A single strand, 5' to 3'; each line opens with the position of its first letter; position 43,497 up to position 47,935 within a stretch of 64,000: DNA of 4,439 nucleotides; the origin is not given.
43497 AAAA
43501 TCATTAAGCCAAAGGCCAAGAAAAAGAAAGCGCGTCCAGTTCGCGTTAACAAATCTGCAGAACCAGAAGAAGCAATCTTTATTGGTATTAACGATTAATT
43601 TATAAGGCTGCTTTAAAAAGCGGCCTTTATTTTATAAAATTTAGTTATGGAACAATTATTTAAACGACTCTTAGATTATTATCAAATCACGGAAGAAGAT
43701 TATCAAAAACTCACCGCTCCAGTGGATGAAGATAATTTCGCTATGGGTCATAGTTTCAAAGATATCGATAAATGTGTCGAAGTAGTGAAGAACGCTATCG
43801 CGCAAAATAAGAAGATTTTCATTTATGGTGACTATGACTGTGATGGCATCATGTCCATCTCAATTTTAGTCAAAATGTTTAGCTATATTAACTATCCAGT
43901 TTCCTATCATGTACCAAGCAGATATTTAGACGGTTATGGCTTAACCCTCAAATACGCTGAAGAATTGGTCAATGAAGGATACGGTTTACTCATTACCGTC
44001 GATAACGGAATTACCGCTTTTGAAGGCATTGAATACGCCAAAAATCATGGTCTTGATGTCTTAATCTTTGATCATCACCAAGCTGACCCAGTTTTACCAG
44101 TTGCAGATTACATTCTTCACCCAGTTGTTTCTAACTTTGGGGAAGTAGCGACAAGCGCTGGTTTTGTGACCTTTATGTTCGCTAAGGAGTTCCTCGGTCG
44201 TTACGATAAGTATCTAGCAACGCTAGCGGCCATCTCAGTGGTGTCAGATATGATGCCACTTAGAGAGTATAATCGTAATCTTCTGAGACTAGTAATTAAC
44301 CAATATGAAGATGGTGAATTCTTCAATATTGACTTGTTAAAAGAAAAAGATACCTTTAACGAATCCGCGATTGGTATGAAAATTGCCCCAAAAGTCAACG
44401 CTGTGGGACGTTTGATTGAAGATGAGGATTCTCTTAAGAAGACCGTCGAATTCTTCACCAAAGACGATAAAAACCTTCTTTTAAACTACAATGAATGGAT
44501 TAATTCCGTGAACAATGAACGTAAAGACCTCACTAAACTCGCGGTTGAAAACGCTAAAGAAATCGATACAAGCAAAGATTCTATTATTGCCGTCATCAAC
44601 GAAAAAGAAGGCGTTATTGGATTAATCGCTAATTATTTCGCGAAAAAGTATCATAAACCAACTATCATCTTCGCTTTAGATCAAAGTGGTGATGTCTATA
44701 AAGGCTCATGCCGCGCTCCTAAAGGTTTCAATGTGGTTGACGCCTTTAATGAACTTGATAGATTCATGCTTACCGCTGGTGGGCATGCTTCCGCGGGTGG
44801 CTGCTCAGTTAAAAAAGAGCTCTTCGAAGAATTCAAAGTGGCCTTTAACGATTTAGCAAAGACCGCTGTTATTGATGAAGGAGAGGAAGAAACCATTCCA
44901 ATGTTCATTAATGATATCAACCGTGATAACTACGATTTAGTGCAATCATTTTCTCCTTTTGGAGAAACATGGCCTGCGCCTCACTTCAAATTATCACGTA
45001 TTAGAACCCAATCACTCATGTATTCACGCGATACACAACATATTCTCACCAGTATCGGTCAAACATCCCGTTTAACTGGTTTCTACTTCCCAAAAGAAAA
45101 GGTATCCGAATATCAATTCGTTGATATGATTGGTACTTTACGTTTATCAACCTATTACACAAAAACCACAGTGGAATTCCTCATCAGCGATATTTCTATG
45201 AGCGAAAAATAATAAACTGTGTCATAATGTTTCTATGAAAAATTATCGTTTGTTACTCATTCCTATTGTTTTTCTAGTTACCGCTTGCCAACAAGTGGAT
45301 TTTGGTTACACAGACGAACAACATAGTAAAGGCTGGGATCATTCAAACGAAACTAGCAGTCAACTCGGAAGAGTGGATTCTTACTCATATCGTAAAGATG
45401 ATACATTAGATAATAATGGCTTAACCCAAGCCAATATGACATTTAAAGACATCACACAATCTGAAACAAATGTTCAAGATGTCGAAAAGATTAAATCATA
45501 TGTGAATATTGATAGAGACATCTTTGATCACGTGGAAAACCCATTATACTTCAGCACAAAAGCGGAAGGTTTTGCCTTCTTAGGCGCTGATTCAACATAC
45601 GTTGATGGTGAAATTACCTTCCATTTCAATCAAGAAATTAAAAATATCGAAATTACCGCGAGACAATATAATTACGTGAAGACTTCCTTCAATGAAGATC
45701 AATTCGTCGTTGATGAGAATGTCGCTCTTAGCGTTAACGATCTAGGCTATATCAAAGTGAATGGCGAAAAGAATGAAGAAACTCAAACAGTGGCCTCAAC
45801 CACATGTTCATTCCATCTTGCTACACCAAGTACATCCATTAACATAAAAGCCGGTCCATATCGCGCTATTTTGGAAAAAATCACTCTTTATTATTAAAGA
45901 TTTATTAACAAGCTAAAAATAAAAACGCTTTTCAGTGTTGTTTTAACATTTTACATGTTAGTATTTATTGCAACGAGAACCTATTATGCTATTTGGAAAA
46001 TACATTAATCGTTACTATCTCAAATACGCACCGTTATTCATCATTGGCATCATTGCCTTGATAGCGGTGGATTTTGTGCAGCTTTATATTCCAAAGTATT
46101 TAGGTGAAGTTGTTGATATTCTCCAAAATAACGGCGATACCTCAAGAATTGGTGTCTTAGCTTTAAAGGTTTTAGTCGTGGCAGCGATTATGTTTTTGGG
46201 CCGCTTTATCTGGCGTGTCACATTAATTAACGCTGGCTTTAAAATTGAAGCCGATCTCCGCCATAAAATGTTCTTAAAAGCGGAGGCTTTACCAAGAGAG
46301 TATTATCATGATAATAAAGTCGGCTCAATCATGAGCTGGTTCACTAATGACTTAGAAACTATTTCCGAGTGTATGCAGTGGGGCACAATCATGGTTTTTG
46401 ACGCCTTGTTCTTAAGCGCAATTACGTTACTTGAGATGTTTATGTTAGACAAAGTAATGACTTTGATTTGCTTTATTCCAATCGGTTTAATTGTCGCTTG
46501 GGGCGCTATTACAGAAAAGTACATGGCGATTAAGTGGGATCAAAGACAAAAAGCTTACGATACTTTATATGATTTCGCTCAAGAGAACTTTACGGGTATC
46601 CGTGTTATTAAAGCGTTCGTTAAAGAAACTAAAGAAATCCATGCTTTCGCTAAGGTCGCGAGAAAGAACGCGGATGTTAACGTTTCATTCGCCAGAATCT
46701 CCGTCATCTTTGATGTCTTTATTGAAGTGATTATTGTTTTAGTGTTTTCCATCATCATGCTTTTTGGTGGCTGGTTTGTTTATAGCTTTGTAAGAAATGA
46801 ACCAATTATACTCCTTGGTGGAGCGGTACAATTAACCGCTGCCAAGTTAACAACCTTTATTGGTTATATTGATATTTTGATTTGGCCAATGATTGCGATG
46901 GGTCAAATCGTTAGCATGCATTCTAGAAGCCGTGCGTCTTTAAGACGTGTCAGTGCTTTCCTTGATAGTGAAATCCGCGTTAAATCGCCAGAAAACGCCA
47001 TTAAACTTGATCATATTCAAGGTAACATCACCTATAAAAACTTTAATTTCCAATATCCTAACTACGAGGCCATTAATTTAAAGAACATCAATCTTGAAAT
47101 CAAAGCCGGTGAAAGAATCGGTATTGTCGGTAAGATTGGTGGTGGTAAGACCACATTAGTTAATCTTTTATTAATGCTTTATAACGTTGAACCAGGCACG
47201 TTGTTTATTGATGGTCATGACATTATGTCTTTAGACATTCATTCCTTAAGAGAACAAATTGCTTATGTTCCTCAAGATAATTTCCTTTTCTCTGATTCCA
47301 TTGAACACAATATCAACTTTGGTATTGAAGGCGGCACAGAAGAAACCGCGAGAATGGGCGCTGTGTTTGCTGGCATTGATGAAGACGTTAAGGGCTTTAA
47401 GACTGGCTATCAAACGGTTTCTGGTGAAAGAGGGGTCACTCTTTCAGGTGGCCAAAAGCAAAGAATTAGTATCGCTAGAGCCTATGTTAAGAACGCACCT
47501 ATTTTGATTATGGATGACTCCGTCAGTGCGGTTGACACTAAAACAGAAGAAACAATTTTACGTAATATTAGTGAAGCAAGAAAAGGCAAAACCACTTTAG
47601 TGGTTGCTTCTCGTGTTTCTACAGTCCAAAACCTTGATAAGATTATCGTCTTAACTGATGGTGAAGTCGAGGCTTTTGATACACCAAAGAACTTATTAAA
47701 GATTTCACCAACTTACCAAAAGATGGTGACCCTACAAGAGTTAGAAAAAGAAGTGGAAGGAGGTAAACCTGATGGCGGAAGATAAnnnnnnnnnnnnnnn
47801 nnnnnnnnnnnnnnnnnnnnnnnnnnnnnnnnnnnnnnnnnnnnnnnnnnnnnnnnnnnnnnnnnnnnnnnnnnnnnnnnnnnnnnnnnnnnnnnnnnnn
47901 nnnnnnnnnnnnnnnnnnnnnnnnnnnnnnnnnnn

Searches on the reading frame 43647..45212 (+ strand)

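Call 39: search_protein_families(library=pfam, proteins=[window:43647-45212:+], max_evalue=0.00001)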
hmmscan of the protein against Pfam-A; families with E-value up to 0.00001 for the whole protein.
window:43647-45212:+ (521 aa): 3 families
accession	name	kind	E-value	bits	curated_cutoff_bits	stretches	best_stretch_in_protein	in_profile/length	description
PF01368.27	DHH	-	7.2e-20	72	28.1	1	56-195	1-122/125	DHH family, N-terminal domain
PF02272.25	DHHA1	-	9.9e-12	45.7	25.9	1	316-405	8-101/102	DHHA1 domain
PF17768.7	RecJ_OB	-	8e-09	36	27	1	420-515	6-107/107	RecJ OB domain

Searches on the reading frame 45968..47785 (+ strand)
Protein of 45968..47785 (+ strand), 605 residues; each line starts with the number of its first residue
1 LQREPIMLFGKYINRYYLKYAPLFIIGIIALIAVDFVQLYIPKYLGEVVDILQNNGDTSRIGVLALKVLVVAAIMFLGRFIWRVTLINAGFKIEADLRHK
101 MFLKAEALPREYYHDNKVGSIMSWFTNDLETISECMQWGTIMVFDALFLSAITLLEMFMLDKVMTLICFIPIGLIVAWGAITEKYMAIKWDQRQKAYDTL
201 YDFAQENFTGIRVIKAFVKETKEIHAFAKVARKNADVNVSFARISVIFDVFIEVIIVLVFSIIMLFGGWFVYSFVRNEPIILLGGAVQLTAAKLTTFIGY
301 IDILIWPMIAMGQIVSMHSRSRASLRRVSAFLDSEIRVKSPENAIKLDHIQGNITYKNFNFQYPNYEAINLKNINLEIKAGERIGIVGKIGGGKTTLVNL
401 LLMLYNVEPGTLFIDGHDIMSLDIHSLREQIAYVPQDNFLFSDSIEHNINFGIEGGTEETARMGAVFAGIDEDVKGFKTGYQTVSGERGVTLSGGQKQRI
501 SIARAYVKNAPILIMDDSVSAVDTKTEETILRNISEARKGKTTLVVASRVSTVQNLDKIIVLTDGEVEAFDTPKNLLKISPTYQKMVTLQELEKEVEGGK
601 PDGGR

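Call 39: search_protein_families(library=pfam, proteins=[window:45968-47785:+], max_evalue=0.00001)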
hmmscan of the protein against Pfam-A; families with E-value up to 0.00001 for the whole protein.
window:45968-47785:+ (605 aa): 3 families
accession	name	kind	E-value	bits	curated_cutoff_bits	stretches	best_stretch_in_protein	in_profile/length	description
PF00664.28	ABC_membrane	-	6.3e-35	121.6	28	1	24-303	1-269/274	ABC transporter transmembrane region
PF00005.33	ABC_tran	-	9.6e-29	101.2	25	1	371-518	1-135/137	ABC transporter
PF02463.25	SMC_N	-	3.3e-06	27.1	40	0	411-563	110-212/220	RecF/RecN/SMC N terminal domain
